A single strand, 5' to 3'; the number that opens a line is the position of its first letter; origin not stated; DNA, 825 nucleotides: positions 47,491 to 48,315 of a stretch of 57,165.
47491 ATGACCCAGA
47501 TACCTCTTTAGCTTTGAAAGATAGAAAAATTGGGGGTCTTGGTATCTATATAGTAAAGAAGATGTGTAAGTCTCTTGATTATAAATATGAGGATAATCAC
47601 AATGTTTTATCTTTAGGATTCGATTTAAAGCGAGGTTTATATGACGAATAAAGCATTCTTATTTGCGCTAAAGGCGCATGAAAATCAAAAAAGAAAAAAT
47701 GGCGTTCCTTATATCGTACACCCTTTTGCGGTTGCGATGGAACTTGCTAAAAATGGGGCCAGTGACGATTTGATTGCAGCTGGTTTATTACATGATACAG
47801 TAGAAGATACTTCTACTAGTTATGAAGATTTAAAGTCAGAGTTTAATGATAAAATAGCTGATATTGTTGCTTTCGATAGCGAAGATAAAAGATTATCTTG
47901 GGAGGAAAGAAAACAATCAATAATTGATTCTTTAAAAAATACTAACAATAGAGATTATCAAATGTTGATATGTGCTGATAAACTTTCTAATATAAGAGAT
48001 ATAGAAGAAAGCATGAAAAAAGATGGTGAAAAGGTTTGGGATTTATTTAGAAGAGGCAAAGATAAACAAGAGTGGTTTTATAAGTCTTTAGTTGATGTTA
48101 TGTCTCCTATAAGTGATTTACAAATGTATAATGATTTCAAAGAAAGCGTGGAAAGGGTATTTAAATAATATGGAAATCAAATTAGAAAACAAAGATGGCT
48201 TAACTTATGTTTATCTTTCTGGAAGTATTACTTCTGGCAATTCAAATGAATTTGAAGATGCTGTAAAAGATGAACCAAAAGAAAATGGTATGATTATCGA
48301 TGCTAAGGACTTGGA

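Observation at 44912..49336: Partner-switching cluster with two STAS proteins, a sensor-PP2C-kinase fusion and an embedded (p)ppGpp-hydrolase-type HD protein, but no sigma factor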

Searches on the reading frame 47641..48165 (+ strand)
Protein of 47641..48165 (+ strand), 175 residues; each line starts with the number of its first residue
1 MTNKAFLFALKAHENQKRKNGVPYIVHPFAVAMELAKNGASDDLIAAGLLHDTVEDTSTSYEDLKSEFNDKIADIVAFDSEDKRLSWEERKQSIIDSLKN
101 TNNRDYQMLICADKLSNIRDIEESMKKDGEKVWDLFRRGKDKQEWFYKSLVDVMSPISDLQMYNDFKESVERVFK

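Call 3: search_protein_families(library=pfam, proteins=[window:47641-48165:+], max_evalue=0.01)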
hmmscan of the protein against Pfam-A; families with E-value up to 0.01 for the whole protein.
window:47641-48165:+ (175 aa): 2 families
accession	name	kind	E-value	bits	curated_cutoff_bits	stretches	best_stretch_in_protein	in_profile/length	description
PF13328.12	HD_4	-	5.1e-16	59.2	27.2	1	5-127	1-133/156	HD domain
PF01966.28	HD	-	0.00079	20.1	22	1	30-72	7-78/116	HD domain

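Call 4: search_protein_families(library=ncbifam, proteins=[window:47641-48165:+], max_evalue=0.01)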
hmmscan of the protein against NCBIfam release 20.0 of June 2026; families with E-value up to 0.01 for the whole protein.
window:47641-48165:+ (175 aa): 2 families
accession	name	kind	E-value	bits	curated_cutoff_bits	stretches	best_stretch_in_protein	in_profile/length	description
TIGR00691.1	spoT_relA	subfamily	3.2e-26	91.9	499.2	1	5-122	1-123/687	RelA/SpoT family protein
NF008303.0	PRK11092.1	equivalog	1.9e-18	66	947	1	3-99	24-120/702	bifunctional GTP diphosphokinase/guanosine-3',5'-bis pyrophosphate 3'-pyrophosphohydrolase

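Call 5: find_homologous_proteins(query=window:47641-48165:+, max_evalue=0.00001)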
Query window:47641-48165:+ (175 aa): 552 proteins with E <= 0.00001 among 587 candidates; the best 120 are listed.
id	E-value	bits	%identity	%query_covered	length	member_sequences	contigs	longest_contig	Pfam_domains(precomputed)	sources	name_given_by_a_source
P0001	4.6e-101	354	91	100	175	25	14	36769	PF13328.13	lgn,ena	-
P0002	3.0e-94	331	85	100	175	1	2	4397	PF13328.13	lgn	-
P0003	1.7e-86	306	82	99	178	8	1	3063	PF13328.13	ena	-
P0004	5.7e-86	305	79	100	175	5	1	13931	PF13328.13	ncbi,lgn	-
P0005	1.0e-82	294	77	100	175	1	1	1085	PF13328.13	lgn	-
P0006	2.4e-81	289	76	100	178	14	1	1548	PF13328.13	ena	-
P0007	1.7e-68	248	62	99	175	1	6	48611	PF13328.13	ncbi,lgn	-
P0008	2.3e-68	247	61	99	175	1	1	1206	PF13328.13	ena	-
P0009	6.7e-63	229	59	97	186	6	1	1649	PF13328.13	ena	-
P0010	1.2e-61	225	56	100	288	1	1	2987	PF01740.27,PF13328.13,PF13466.13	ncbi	-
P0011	2.4e-60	221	55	99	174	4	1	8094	PF13328.13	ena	-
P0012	3.2e-60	221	56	99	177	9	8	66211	PF13328.13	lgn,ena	-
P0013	4.1e-60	220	60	99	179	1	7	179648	PF13328.13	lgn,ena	-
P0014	8.7e-60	219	57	99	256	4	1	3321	PF01740.27,PF13328.13,PF13466.13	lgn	-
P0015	1.1e-59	219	56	99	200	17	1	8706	PF13328.13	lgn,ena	-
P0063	2.5e-55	205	52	99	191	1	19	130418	PF13328.13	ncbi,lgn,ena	-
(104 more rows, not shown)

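Call 8: find_related_loci(query=A1, collection=genome_contigs, flank=10000)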
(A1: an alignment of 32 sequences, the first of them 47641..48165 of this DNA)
Query A1 (175 aa) in genome_contigs; peptide patterns used: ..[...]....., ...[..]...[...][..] (x = any residue, [..] = any of these).
169 stretches matched a pattern; 76 encode a relative of the query (tblastn E <= 1e-3); 76 distinct loci.
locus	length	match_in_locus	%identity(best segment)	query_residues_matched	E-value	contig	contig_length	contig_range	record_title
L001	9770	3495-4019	90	1-175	3e-107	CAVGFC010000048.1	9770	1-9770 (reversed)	Acutalibacteraceae bacterium isolate G02647-L1_cleanbin_000069 genome assembly, contig: Spades_G02647-L1_contig_4248, wh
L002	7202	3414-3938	80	1-175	4e-95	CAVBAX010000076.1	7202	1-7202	Candidatus Methanomethylophilaceae archaeon isolate G02609-L1_cleanbin_000011 genome assembly, contig: Spades_G02609-L1_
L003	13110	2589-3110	62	1-174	3e-75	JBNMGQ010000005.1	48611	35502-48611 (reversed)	MAG: Eubacterium sp. isolate CM_BacEub722.144 k141_329294_length_48611_cov_27.0000, whole genome shotgun sequence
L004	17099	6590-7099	58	5-174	2e-70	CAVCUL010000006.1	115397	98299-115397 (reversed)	bacterium isolate G02646-L1_cleanbin_000004 genome assembly, contig: Spades_G02646-L1_contig_58, whole genome shotgun se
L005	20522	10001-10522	57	1-174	2e-69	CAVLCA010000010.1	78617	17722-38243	bacterium isolate G02639-L1_cleanbin_000003 genome assembly, contig: Spades_G02639-L1_contig_81, whole genome shotgun se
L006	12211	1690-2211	57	1-175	3e-69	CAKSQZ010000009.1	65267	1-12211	MAG: uncultured Eubacteriales bacterium isolate REFINED_METABAT215_TOP10_CONTIGS_1500_ASSEMBLY_K77_MERGED__Hadza_MoBio_h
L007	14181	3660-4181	56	1-174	4e-69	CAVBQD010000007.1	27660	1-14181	bacterium isolate SRR8978300_cleanbin_000001 genome assembly, contig: Spades_SRR8978300_contig_24, whole genome shotgun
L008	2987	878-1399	56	1-175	2e-69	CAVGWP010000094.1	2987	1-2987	bacterium isolate H07675-L1_cleanbin_000027 genome assembly, contig: Spades_H07675-L1_contig_22838, whole genome shotgun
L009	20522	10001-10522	56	1-174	3e-68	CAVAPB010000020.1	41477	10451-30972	Anaerovoracaceae bacterium isolate G02646-L1_cleanbin_000008 genome assembly, contig: Spades_G02646-L1_contig_438, whole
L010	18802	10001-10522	56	1-174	5e-68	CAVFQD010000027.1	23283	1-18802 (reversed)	Butyrivibrio crossotus isolate H07667-L1_cleanbin_000010 genome assembly, contig: Spades_H07667-L1_contig_1869, whole ge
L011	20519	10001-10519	57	1-174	8e-68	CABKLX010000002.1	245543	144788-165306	uncultured Clostridiales bacterium isolate MGYG-HGUT-01271 genome assembly, contig: NODE_8_length_245543_cov_19.8589, wh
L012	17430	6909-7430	56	1-174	1e-66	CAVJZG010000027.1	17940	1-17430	bacterium isolate G02637-L1_cleanbin_000002 genome assembly, contig: Spades_G02637-L1_contig_1279, whole genome shotgun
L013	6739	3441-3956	55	2-174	3e-66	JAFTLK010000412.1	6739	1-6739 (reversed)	MAG: Clostridia bacterium isolate RGIG3925 Roe_deer_Cecum-3__c619797, whole genome shotgun sequence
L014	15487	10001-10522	56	1-174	2e-66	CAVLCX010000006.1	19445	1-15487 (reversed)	bacterium isolate G02639-L1_cleanbin_000025 genome assembly, contig: Spades_G02639-L1_contig_974, whole genome shotgun s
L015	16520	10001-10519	55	1-174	4e-66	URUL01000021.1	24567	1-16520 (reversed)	uncultured Ruminococcus sp. isolate UMGS1362 genome assembly, contig: NODE_533_length_24567_cov_5.749245, whole genome s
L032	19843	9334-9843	53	4-174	2e-61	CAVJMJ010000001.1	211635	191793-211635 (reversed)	Parasutterella excrementihominis isolate H07681-L1_cleanbin_000026 genome assembly, contig: Spades_H07681-L1_contig_6, w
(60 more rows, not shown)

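Call 19: search_protein_families(library=pfam, alignment_id=A2, max_evalue=0.001)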
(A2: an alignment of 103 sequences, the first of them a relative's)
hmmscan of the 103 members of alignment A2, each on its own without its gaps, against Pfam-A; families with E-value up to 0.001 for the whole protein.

A. member 1, L001:7743-8435:+ (231 aa): 1 family
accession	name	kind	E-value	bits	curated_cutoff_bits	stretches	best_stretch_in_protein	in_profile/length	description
PF00528.27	BPD_transp_1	-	3e-20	73.2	26.4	1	47-224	5-182/184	Binding-protein-dependent transport system inner membrane component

B. families by the number of members that match (of 103 scanned): 131 families (the first 25 are shown)
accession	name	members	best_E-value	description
PF02274.22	ADI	2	5.8e-58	Arginine deiminase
PF01048.26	PNP_UDP_1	2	1.9e-50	Phosphorylase superfamily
PF04002.20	RadC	2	3.3e-30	RadC-like JAB domain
PF12833.13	HTH_18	2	2.2e-20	Helix-turn-helix domain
PF00165.29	HTH_AraC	2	4.4e-17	Bacterial regulatory helix-turn-helix proteins, AraC family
PF00702.32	Hydrolase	2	3.4e-16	haloacid dehalogenase-like hydrolase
PF13419.12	HAD_2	2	6.4e-14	Haloacid dehalogenase-like hydrolase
PF00142.24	Fer4_NifH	1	6.5e-100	4Fe-4S iron sulfur cluster binding proteins, NifH/frxC family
PF01430.24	HSP33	1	9e-100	Hsp33 protein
PF07475.17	Hpr_kinase_C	1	4e-70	HPr Serine kinase C-terminal domain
PF02580.21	Tyr_Deacylase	1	2.7e-56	D-Tyr-tRNA(Tyr) deacylase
PF02567.21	PhzC-PhzF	1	3.8e-52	Phenazine biosynthesis-like protein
PF09924.15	LPG_synthase_C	1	8e-52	Phosphatidylglycerol lysyltransferase, C-terminal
PF02664.20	LuxS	1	4.5e-51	S-Ribosylhomocysteinase (LuxS)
PF00056.29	Ldh_1_N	1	2.2e-50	lactate/malate dehydrogenase, NAD binding domain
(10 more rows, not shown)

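Call 25: search_solved_structures(query=A1, max_evalue=0.001, show_alignments=2)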
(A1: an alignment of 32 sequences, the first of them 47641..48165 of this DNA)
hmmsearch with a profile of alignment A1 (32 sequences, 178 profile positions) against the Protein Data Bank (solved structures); distinct sequences matched with E-value up to 0.001: 23.
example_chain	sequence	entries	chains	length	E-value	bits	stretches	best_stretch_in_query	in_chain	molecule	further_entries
4yf1_A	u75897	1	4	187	1.1e-46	162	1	1-175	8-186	Lmo0812 protein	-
7qoe_A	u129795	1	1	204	2.3e-35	125.2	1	2-154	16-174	HDc domain-containing protein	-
7qoc_A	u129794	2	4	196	1.7e-30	109.3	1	3-176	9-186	Guanosine polyphosphate pyrophosphohydrolases/synthetases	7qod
8acu_A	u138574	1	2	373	4.6e-25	91.6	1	2-129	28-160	GTP pyrophosphokinase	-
6yxa_A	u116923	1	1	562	5.6e-25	91.3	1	2-129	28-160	GTP pyrophosphokinase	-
7ohg_A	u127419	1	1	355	2.9e-24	89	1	2-129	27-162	Guanosine-3',5'-bis(Diphosphate) 3'-pyrophosphohydrolase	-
6s2t_A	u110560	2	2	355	2.9e-24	89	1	2-129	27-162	(P)ppGpp synthetase I, SpoT/RelA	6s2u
6s2v_A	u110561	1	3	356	3e-24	89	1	2-129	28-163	(P)ppGpp synthetase I, SpoT/RelA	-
7oiw_A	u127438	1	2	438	3.3e-23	85.6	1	4-126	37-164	GTP pyrophosphokinase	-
3nr1_A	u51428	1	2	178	3.4e-23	85.5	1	5-126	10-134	HD domain-containing protein 3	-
5vxa_A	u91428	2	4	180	5.2e-22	81.7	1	5-126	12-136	Guanosine-3',5'-bis(diphosphate) 3'-pyrophosphohydrolase MESH1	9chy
3nqw_A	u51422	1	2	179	4.6e-21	78.6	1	5-126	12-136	CG11900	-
1vj7_A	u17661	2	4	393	1.7e-20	76.7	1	2-132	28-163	Bifunctional RELA/SPOT | Bifunctional (p)ppGpp synthase/hydrolase RelA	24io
5xnx_A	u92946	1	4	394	2.8e-20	76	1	2-122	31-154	Bifunctional (p)ppGpp synthase/hydrolase RelA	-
8fr8_I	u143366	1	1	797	7.8e-20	74.6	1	2-122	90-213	GTP pyrophosphokinase RelA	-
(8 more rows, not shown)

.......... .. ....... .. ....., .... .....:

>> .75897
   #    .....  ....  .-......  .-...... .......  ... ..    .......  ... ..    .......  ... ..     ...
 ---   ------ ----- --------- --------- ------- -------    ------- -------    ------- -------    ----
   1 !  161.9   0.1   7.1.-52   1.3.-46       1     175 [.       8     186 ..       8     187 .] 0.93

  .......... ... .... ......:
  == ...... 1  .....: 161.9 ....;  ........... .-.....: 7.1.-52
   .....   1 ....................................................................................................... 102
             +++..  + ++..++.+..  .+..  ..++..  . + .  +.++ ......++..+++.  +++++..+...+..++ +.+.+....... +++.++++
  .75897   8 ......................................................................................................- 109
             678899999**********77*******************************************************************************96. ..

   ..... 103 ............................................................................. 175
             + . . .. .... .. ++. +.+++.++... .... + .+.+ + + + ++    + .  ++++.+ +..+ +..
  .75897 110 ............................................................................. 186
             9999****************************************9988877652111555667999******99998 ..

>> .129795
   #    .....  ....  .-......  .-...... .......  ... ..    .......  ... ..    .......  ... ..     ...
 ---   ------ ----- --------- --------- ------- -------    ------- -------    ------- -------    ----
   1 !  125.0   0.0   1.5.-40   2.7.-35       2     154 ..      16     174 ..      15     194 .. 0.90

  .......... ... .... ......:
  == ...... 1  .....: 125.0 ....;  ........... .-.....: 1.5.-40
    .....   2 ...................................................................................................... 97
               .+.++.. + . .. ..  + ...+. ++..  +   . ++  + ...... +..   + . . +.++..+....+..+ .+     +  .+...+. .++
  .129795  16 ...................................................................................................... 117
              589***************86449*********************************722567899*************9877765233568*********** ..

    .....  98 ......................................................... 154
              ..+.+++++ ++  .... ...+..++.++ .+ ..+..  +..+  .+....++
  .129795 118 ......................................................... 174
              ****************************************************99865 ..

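Call 42: search_protein_families(library=padloc, proteins=[window:47641-48165:+], max_evalue=0.01)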
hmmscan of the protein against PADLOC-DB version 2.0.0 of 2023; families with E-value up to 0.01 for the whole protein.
window:47641-48165:+ (175 aa): 0 families

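Call 43: search_protein_families(library=phrogs, proteins=[window:47641-48165:+], max_evalue=0.001)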
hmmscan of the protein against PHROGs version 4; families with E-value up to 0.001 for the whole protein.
window:47641-48165:+ (175 aa): 4 families
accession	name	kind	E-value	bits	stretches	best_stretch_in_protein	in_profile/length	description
phrog_990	-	other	2.5e-27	97.1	1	2-122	155-270/374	metal-dependent phosphohydrolase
phrog_32047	-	other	2.3e-09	38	1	7-73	29-99/301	phosphohydrolase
phrog_15275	-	unknown function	8.1e-06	26.7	1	4-129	32-161/223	-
phrog_30929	-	unknown function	8.3e-05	22.7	1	5-101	241-337/413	-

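Call 54: find_encoding_contigs(protein=P0063, flank=8000, max_places=2)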
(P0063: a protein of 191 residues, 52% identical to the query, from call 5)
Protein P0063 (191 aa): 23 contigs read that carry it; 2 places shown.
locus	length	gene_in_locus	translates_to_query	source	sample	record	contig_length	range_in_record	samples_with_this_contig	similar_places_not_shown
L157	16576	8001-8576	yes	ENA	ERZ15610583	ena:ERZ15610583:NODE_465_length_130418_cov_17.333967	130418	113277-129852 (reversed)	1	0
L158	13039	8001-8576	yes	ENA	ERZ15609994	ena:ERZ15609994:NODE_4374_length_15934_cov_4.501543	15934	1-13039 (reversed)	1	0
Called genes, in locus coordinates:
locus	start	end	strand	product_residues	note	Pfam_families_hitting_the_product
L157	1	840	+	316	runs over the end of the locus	PF00528:BPD_transp_1 (weak)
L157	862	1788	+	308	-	PF00528:BPD_transp_1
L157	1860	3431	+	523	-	PF12010:DUF3502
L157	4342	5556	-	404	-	PF02698:DUF218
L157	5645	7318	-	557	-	PF00149:Metallophos, PF09587:PGA_cap, PF02872:5_nucleotid_C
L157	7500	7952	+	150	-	PF12098:DUF3574 (weak)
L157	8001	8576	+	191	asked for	PF13328:HD_4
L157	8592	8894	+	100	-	PF01740:STAS, PF13466:STAS_2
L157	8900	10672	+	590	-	PF07694:5TM-5TMR_LYT, PF07228:SpoIIE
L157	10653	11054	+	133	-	PF13581:HATPase_c_2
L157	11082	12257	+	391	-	PF01740:STAS, PF13466:STAS_2, PF01636:APH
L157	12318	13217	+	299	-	PF00561:Abhydrolase_1, PF12697:Abhydrolase_6, PF12146:Hydrolase_4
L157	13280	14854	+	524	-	PF00497:SBP_bac_3, PF00528:BPD_transp_1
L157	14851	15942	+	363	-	PF00005:ABC_tran, PF02463:SMC_N (faint), PF13304:AAA_21 (faint)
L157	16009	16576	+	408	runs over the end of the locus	PF12832:MFS_1_like, PF07690:MFS_1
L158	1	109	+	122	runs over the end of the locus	-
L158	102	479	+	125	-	-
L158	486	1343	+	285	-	PF25209:Phage_capsid_4 (weak)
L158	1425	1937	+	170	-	-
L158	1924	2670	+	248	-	PF03354:TerL_ATPase (weak), PF03237:Terminase_6N, PF04466:Terminase_3 (weak)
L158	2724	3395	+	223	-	PF17289:Terminase_6C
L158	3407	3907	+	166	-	-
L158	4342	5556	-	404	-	PF02698:DUF218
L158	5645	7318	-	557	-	PF00149:Metallophos, PF09587:PGA_cap, PF02872:5_nucleotid_C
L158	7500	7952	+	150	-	PF12098:DUF3574 (weak)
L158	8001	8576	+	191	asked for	PF13328:HD_4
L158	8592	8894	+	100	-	PF01740:STAS, PF13466:STAS_2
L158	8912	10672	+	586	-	PF07694:5TM-5TMR_LYT, PF07228:SpoIIE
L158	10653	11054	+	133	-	PF13581:HATPase_c_2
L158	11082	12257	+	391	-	PF01740:STAS, PF13466:STAS_2, PF01636:APH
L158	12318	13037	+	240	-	?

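Call 55: find_encoding_contigs(protein=P0013, flank=8000, max_places=2)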
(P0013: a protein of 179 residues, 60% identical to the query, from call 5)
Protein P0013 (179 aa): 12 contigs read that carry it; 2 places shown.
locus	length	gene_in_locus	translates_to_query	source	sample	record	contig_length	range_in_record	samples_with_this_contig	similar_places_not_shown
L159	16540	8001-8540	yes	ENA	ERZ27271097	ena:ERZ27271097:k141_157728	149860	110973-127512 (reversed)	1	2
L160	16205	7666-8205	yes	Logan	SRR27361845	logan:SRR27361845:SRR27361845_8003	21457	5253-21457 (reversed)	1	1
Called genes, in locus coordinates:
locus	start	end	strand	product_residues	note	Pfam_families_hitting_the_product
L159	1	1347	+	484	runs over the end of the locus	PF02302:PTS_IIB (weak), PF00480:ROK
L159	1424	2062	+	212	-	PF14196:ATC_hydrolase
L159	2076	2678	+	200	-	PF01209:Ubie_methyltran, PF02353:CMAS, PF08003:Methyltransf_9 (weak), PF13489:Methyltransf_23, PF13847:Methyltransf_31, PF08241:Methyltransf_11, PF08242:Methyltransf_12, PF13649:Methyltransf_25, +1 more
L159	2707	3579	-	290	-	PF00126:HTH_1, PF03466:LysR_substrate (weak)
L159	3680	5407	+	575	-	PF04205:FMN_bind, PF01946:Thi4 (weak), PF00890:FAD_binding_2, PF01266:DAO, PF03486:HI0933_like, PF07992:Pyr_redox_2, PF12831:FAD_oxidored, PF13450:NAD_binding_8, +1 more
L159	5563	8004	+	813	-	PF07694:5TM-5TMR_LYT, PF07228:SpoIIE, PF13581:HATPase_c_2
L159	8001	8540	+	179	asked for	PF13328:HD_4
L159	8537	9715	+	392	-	PF01740:STAS, PF13466:STAS_2, PF01636:APH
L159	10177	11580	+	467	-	PF01554:MatE, PF13581:HATPase_c_2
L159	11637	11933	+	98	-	PF01740:STAS, PF13466:STAS_2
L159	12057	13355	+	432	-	PF00919:UPF0004, PF04055:Radical_SAM, PF18693:TRAM_2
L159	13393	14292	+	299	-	PF00480:ROK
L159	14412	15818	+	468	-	PF01266:DAO, PF03486:HI0933_like (faint), PF07992:Pyr_redox_2 (faint), PF13738:Pyr_redox_3 (faint), PF04324:Fer2_BFD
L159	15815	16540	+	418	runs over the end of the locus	PF00070:Pyr_redox (faint), PF00890:FAD_binding_2 (weak), PF01266:DAO (weak), PF03486:HI0933_like (faint), PF07992:Pyr_redox_2, PF12831:FAD_oxidored (faint), PF13450:NAD_binding_8, PF13738:Pyr_redox_3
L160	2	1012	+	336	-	?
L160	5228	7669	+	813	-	PF07694:5TM-5TMR_LYT, PF07228:SpoIIE, PF13581:HATPase_c_2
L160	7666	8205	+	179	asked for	PF13328:HD_4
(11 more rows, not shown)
